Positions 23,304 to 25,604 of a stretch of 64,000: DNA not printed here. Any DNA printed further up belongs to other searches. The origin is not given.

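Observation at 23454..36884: Type IV pilus locus bracketed by glycosylation machinery: candidate pilin glycosylation system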

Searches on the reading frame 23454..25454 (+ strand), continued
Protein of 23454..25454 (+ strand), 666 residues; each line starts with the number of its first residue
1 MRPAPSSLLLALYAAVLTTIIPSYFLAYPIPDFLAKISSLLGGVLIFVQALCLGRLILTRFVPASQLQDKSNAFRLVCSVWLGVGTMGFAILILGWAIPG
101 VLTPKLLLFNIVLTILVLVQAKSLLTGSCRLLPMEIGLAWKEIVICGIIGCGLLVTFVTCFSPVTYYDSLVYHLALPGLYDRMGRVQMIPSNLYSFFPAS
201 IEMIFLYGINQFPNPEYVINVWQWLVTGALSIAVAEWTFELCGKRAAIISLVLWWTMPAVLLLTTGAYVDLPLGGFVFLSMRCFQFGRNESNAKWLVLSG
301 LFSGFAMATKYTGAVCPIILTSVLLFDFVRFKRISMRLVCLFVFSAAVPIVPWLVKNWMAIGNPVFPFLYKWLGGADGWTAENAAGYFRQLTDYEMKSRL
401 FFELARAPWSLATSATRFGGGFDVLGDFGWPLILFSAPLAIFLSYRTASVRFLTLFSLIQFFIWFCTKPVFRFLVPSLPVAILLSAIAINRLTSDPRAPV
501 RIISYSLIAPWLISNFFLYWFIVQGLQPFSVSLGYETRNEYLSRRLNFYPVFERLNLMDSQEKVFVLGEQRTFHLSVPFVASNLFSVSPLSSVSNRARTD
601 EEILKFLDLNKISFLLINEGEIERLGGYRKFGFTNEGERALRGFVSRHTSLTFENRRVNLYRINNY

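Call 29: search_protein_families(library=ncbifam, proteins=[L081:9249-10004:+, L082:9270-10004:+, L081:5612-6340:+, L081:7575-9239:+, L081:6331-7578:+, L081:12004-13047:+, L081:13044-14402:+], max_evalue=0.0001)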
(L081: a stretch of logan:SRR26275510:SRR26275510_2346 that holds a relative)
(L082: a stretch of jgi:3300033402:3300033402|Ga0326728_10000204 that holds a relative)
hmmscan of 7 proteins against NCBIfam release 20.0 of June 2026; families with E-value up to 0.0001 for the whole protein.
L081:9249-10004:+ (251 aa): 7 families
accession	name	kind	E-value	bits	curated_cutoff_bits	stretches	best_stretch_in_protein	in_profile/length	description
NF041391.1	DPhHxTase_Halo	equivalog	7.4e-15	54.5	375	1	13-178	3-160/213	dolichyl-phosphate hexose transferase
TIGR04182.1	glyco_TIGR04182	equivalog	3.2e-13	49.7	325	1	6-174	1-162/293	S-layer glycoprotein N-glycosyltransferase AglJ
NF058614.1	PPMAGASynPpgS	equivalog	7.3e-13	48.5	370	1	7-206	2-198/226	polyprenyl-phospho-N-acetylgalactosaminyl synthase PpgS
NF010496.0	PRK13915.1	equivalog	2.4e-09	36.7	262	1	2-173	28-212/307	glucosyl-3-phosphoglycerate synthase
NF047683.1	TeichurnBiosyTuaG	equivalog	1.6e-06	27.9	400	1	4-50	5-53/252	teichuronic acid biosynthesis protein TuaG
TIGR04283.1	glyco_like_mftF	equivalog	3.2e-06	26.9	182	1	9-100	3-91/221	TIGR04283 family arsenosugar biosynthesis glycosyltransferase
NF007986.1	PRK10714.1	equivalog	3.8e-05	22.8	529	1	5-171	6-172/316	undecaprenyl-phosphate 4-deoxy-4-formamido-L-arabinose transferase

L082:9270-10004:+ (244 aa): 6 families
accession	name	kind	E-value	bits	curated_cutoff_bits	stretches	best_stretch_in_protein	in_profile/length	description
NF058614.1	PPMAGASynPpgS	equivalog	4.4e-17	62.3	370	1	5-207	4-203/226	polyprenyl-phospho-N-acetylgalactosaminyl synthase PpgS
TIGR04182.1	glyco_TIGR04182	equivalog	7.7e-17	61.6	325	1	5-207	4-197/293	S-layer glycoprotein N-glycosyltransferase AglJ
NF041391.1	DPhHxTase_Halo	equivalog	4e-15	55.4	375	1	10-199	4-182/213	dolichyl-phosphate hexose transferase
NF010496.0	PRK13915.1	equivalog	3e-07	29.8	262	1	5-100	35-140/307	glucosyl-3-phosphoglycerate synthase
NF047588.1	GlcsyltransPgfSStrep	equivalog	1.6e-05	24.3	500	1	1-168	1-168/308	glycosyltransferase PgfS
NF007986.1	PRK10714.1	equivalog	4.9e-05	22.5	529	1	5-167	10-172/316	undecaprenyl-phosphate 4-deoxy-4-formamido-L-arabinose transferase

L081:5612-6340:+ (242 aa): 16 families
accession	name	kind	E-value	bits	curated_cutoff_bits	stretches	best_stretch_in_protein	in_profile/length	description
TIGR04182.1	glyco_TIGR04182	equivalog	1.8e-33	116.2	325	1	4-238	3-217/293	S-layer glycoprotein N-glycosyltransferase AglJ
NF041391.1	DPhHxTase_Halo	equivalog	1.1e-15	57.2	375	1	9-217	3-189/213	dolichyl-phosphate hexose transferase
NF047588.1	GlcsyltransPgfSStrep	equivalog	1.1e-12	47.9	500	1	1-220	1-202/308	glycosyltransferase PgfS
TIGR03937.1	PgaC_IcaA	equivalog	7.4e-12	44.9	422.3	1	2-92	46-135/407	poly-beta-1,6-N-acetyl-D-glucosamine synthase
NF007986.1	PRK10714.1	equivalog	1.2e-11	44.2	529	1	2-111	7-119/316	undecaprenyl-phosphate 4-deoxy-4-formamido-L-arabinose transferase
TIGR04283.1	glyco_like_mftF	equivalog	5.2e-11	42.6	182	1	3-95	1-85/221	TIGR04283 family arsenosugar biosynthesis glycosyltransferase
NF007482.0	PRK10073.1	equivalog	8.6e-11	41.4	423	1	2-105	7-108/334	glycosyltransferase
NF041875.1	EPS_EpsD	equivalog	1.3e-10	41.2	370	1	3-118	1-115/325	exopolysaccharide biosynthesis glycosyltransferase EpsD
NF047683.1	TeichurnBiosyTuaG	equivalog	1.6e-10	41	400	1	3-109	8-113/252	teichuronic acid biosynthesis protein TuaG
NF010496.0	PRK13915.1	equivalog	2.2e-10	40.1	262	1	2-110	32-145/307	glucosyl-3-phosphoglycerate synthase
NF038302.1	EPS_HpsE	equivalog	3.3e-09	36.1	300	1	1-92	1-96/307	hormogonium polysaccharide biosynthesis glycosyltransferase HpsE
TIGR03965.1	mycofact_glyco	equivalog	3.5e-07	29.5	280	1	3-97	76-169/467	mycofactocin biosynthesis glycosyltransferase MftF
NF058614.1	PPMAGASynPpgS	equivalog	8.8e-07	28.6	370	1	5-222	4-209/226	polyprenyl-phospho-N-acetylgalactosaminyl synthase PpgS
NF053739.1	GlytfEpsEBac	equivalog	9.2e-07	28.1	450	1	2-92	2-92/265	glycosyltransferase EpsE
NF045692.1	OglycostaseCruG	equivalog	1.8e-05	23.9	600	1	2-64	42-103/386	2'-O-glycosyltransferase CruG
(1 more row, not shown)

L081:7575-9239:+ (554 aa): 0 families

L081:6331-7578:+ (415 aa): 1 family
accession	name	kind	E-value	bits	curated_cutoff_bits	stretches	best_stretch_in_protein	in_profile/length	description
NF047440.1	LA3751_2_3_fam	subfamily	5.3e-06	25.5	200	1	69-228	88-245/460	LA_3751/LA_3752 family putative glycosyltransferase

L081:12004-13047:+ (347 aa): 3 families
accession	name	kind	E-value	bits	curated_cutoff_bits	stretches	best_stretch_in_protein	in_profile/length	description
TIGR02380.1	ECA_wecA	exception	4.4e-31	108.3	326.05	1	14-330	3-324/346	UDP-N-acetylglucosamine--undecaprenyl-phosphate N-acetylglucosaminephosphotransferase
NF053644.1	MraY_archaea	equivalog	4.5e-17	62.4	450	1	114-267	151-298/340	pseudomurein biosynthesis MraY family phospho-N-acetylmuramoyl-pentapeptide-transferase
TIGR00445.1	mraY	equivalog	2.2e-14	53.7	192.05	1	38-237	22-245/321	phospho-N-acetylmuramoyl-pentapeptide-transferase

L081:13044-14402:+ (452 aa): 12 families
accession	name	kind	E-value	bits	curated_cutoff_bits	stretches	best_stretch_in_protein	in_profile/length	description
NF005547.0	PRK07208.1-3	equivalog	2e-42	145.5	380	1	5-438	6-446/465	hypothetical protein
NF005548.0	PRK07208.1-4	equivalog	3.7e-35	121.4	389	1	4-433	4-450/488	hypothetical protein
NF005545.0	PRK07208.1-1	equivalog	1.7e-22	79.5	451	1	3-435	7-463/504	hypothetical protein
NF005560.0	PRK07233.1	equivalog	1.1e-11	44.3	252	1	5-93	2-89/435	hypothetical protein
TIGR02734.1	crtI_fam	subfamily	9e-11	41.1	238.1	1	7-56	2-49/504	phytoene desaturase family protein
NF058655.1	CrtID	equivalog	5e-08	32.2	640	1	6-56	1-49/478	bifunctional phytoene desaturase/3,4-desaturase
TIGR03467.1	HpnE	equivalog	5.3e-07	29.3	283.05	1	6-61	1-56/430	hydroxysqualene dehydroxylase HpnE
TIGR02733.1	desat_CrtD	equivalog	2.2e-06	26.6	549.7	1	4-55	2-51/492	C-3',4' desaturase CrtD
TIGR00562.1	proto_IX_ox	equivalog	3.3e-06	26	97.85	1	3-58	2-57/470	protoporphyrinogen oxidase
NF005546.0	PRK07208.1-2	equivalog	3.6e-06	25.9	418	0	4-60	5-60/527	hypothetical protein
TIGR00031.1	UDP-GALP_mutase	equivalog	5.8e-06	25.5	303.75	1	5-79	3-77/378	UDP-galactopyranose mutase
NF008845.0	PRK11883.1-5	equivalog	3.8e-05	22.2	560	1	4-56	5-61/468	protoporphyrinogen oxidase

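Call 45: search_protein_families(library=pfam, proteins=[L036:6204-6902:+, L036:6915-9152:+, L036:9255-10028:+, L036:14268-16079:+, L011:1109-1819:+, L011:1980-3836:+, L011:3934-4683:+, L011:5640-7556:+, L011:8703-9995:+, L011:4791-5636:+], max_evalue=0.001)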
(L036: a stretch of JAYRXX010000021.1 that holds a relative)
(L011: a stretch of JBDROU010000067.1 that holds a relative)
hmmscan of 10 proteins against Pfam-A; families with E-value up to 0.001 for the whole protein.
L036:6204-6902:+ (232 aa): 0 families

L036:6915-9152:+ (745 aa): 3 families
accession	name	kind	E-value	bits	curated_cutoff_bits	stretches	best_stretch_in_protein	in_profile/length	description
PF00535.33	Glycos_transf_2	-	5.6e-24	85.4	23.3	1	4-138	2-131/168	Glycosyl transferase family 2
PF13231.12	PMT_2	-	1.4e-09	38.8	26.1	1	362-479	31-147/160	Dolichyl-phosphate-mannose-protein mannosyltransferase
PF13641.12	Glyco_tranf_2_3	-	7.4e-07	29.9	27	1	3-129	4-130/230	Glycosyltransferase like family 2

L036:9255-10028:+ (257 aa): 1 family
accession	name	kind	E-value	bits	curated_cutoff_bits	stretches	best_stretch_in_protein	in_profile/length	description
PF00535.33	Glycos_transf_2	-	6.5e-22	78.7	23.3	1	18-178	3-166/168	Glycosyl transferase family 2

L036:14268-16079:+ (603 aa): 4 families
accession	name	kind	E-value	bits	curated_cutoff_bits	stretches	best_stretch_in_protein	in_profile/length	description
PF04932.20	Wzy_C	-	8.5e-13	48.8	31.7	1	214-346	2-147/149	O-Antigen ligase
PF07719.23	TPR_2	-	5.1e-08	32.9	27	0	479-509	3-33/34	Tetratricopeptide repeat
PF09976.15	TPR_21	-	2e-07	31.4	25.5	1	484-576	83-177/193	Tetratricopeptide repeat-like domain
PF13432.12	TPR_16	-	8.6e-05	23.3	32.7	0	516-574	2-60/65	Tetratricopeptide repeat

L011:1109-1819:+ (236 aa): 4 families
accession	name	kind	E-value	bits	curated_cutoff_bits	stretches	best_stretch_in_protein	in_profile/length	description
PF13414.12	TPR_11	-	6.9e-07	29.3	26.8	1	38-75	2-39/42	TPR repeat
PF13431.12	TPR_17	-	1.6e-06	28.3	24.4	1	53-80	2-29/34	Tetratricopeptide repeat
PF07719.23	TPR_2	-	4.8e-05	23.6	27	0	32-63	3-34/34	Tetratricopeptide repeat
PF13428.12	TPR_14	-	0.0004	21.2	23.5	0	37-73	8-44/44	Tetratricopeptide repeat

L011:1980-3836:+ (618 aa): 1 family
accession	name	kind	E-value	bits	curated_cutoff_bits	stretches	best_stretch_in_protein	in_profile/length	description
PF04932.20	Wzy_C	-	3.3e-12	46.9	31.7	1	184-317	2-148/149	O-Antigen ligase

L011:3934-4683:+ (249 aa): 3 families
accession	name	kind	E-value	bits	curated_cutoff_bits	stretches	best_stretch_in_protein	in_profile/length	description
PF00535.33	Glycos_transf_2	-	8.6e-29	101.1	23.3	1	4-138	2-131/168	Glycosyl transferase family 2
PF10111.15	Glyco_tranf_2_2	-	0.0003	20.8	27.3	1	5-151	3-151/276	Glycosyltransferase like family 2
PF13641.12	Glyco_tranf_2_3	-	0.00097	19.6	27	0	4-111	5-111/230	Glycosyltransferase like family 2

L011:5640-7556:+ (638 aa): 4 families
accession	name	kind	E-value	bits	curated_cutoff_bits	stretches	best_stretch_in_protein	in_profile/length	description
PF00733.27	Asn_synthase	-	5.8e-98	329.2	21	1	241-625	4-353/354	Asparagine synthase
PF13537.11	GATase_7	-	1.7e-48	164.1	25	1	47-163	1-121/123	Glutamine amidotransferase domain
PF13522.11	GATase_6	-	5.6e-46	156.2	27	1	32-159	1-130/130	Glutamine amidotransferase domain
PF12481.13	DUF3700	-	1.4e-06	28.4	27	1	112-164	124-177/228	Aluminium induced protein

L011:8703-9995:+ (430 aa): 4 families
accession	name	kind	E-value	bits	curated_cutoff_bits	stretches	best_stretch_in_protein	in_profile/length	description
PF03721.20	UDPG_MGDP_dh_N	-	9.5e-45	152.9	27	1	12-190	2-184/187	UDP-glucose/GDP-mannose dehydrogenase family, NAD binding domain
PF00984.24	UDPG_MGDP_dh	-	2.8e-28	98.3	25.4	1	209-299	2-93/94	UDP-glucose/GDP-mannose dehydrogenase family, central domain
PF03720.21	UDPG_MGDP_dh_C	-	1.3e-19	70.9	30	1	326-420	1-102/103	UDP-glucose/GDP-mannose dehydrogenase family, UDP binding domain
PF03446.21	NAD_binding_2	-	3e-07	31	21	1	13-141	2-106/161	NAD binding domain of 6-phosphogluconate dehydrogenase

L011:4791-5636:+ (281 aa): 1 family
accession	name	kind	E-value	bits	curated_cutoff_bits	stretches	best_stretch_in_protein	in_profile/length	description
PF03706.18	LPG_synthase_TM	-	1.5e-44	153.2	33.4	1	3-260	41-302/302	Lysylphosphatidylglycerol synthase TM region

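Call 65: search_protein_families(library=pfam, proteins=[L003:13247-15073:+, L006:11601-13205:+, L008:18265-20175:+, L007:13655-14794:+, L007:14769-16031:+, L007:16009-17112:-], max_evalue=0.001)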
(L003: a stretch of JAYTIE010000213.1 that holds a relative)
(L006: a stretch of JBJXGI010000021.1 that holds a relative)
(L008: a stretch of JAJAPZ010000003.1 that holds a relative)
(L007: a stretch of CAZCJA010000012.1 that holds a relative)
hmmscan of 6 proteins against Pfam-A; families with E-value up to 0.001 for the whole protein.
L003:13247-15073:+ (608 aa): 3 families
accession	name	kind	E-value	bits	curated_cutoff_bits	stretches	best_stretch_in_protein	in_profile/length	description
PF04932.20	Wzy_C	-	7.4e-18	65.2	31.7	1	175-313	4-149/149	O-Antigen ligase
PF07719.23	TPR_2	-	0.00011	22.5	27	0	502-532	3-33/34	Tetratricopeptide repeat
PF13371.12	TPR_9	-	0.00071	20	35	0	489-533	18-62/73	Tetratricopeptide repeat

L006:11601-13205:+ (534 aa): 3 families
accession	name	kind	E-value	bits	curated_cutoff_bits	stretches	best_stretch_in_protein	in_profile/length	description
PF04932.20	Wzy_C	-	1.3e-15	57.9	31.7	1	126-265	4-149/149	O-Antigen ligase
PF13431.12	TPR_17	-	3.6e-05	24.2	24.4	0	428-455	1-28/34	Tetratricopeptide repeat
PF23914.1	TPR_CcmH_CycH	-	6.8e-05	23.2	42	1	372-499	13-146/158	Cytochrome c-type biogenesis protein H TPR domain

L008:18265-20175:+ (636 aa): 1 family
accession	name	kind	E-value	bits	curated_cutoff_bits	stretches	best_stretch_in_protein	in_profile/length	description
PF04932.20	Wzy_C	-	2.9e-19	69.7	31.7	1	177-319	1-149/149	O-Antigen ligase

L007:13655-14794:+ (379 aa): 5 families
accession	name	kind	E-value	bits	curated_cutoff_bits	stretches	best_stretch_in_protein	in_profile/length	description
PF00534.26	Glycos_transf_1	-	3.7e-26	92.1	26.4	1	198-351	16-168/172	Glycosyl transferases group 1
PF13692.12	Glyco_trans_1_4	-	4.4e-26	92.3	27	1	199-341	3-142/142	Glycosyl transferases group 1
PF13439.12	Glyco_transf_4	-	3.5e-17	63.4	28.5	1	10-174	1-167/170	Glycosyltransferase Family 4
PF13579.12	Glyco_trans_4_4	-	2.4e-09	38.2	29.7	1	11-172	1-158/158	Glycosyl transferase 4-like domain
PF20706.3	GT4-conflict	-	7.7e-05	22.3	26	1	266-320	272-326/385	Family 4 Glycosyltransferase in conflict systems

L007:14769-16031:+ (420 aa): 1 family
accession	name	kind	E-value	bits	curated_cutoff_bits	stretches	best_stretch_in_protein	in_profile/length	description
PF13231.12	PMT_2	-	2.8e-07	31.3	26.1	1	73-214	4-151/160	Dolichyl-phosphate-mannose-protein mannosyltransferase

L007:16009-17112:- (367 aa): 6 families
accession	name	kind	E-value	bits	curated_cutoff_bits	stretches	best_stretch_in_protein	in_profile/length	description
PF00534.26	Glycos_transf_1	-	2.1e-41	141.8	26.4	1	181-341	6-169/172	Glycosyl transferases group 1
PF13692.12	Glyco_trans_1_4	-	1.6e-37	129.4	27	1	191-330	2-142/142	Glycosyl transferases group 1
PF20706.3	GT4-conflict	-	2.2e-15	57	26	1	153-349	158-373/385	Family 4 Glycosyltransferase in conflict systems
PF13439.12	Glyco_transf_4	-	2.6e-12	47.5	28.5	1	15-175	1-166/170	Glycosyltransferase Family 4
PF13579.12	Glyco_trans_4_4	-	7.2e-12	46.4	29.7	1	16-173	1-157/158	Glycosyl transferase 4-like domain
PF13524.12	Glyco_trans_1_2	-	6.8e-08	33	25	1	257-356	39-137/144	Glycosyl transferase-like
